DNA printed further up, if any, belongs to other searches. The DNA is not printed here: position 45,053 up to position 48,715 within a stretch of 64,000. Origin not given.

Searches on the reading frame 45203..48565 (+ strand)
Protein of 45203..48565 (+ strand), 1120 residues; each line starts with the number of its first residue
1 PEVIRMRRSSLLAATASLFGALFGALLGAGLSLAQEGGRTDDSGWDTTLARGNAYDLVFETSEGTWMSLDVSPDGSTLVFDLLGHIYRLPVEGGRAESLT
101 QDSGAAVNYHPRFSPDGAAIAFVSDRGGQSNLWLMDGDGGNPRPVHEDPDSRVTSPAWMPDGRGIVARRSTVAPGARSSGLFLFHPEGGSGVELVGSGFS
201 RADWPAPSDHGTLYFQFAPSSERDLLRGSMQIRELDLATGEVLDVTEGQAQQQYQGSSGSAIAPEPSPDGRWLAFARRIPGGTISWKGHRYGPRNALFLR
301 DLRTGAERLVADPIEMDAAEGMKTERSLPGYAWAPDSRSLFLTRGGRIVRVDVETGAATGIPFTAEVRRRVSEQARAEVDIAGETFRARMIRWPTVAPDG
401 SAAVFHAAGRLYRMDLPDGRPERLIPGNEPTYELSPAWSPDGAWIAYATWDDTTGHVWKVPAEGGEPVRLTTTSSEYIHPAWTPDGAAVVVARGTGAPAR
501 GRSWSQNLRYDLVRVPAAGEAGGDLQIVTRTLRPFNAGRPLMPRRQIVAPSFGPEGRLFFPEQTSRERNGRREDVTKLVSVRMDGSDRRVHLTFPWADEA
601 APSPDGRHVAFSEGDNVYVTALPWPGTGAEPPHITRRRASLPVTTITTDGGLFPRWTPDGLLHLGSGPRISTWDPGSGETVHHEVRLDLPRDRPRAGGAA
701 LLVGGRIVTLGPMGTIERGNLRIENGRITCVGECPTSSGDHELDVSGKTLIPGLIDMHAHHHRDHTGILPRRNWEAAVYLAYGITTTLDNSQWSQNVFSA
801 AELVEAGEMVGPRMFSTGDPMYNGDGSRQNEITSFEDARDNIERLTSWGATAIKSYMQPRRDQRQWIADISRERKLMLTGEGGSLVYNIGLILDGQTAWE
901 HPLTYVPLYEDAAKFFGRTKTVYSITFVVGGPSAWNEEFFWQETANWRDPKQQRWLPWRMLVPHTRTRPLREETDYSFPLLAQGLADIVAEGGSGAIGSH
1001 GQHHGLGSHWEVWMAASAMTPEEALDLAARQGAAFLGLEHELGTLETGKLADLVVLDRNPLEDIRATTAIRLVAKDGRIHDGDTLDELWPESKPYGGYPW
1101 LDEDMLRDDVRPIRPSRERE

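Call 82: search_protein_families(library=pfam, proteins=[window:45203-48565:+], max_evalue=0.01)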
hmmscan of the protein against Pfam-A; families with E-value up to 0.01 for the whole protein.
window:45203-48565:+ (1120 aa): 6 families
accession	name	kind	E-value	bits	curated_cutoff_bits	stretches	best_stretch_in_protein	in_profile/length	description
PF07676.18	PD40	-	5.6e-23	80.8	20.9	2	108-133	11-37/38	WD40-like Beta Propeller Repeat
PF07969.17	Amidohydro_3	-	1.3e-13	51.7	29.7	1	1011-1079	399-470/472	Amidohydrolase family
PF01979.26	Amidohydro_1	-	3.3e-13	50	25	1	1016-1078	278-343/345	Amidohydrolase family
PF00930.27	DPPIV_N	-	4e-07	29.5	22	0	437-466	107-136/354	Dipeptidyl peptidase IV (DPP IV) N-terminal region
PF25174.1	Beta-prop_THOC3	-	4.8e-05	22.9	305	0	436-496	94-151/272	THOC3 beta-propeller domain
PF25460.1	Beta-prop_Aladin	-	0.0087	15.7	171.1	0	437-492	117-171/340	Aladin seven-bladed propeller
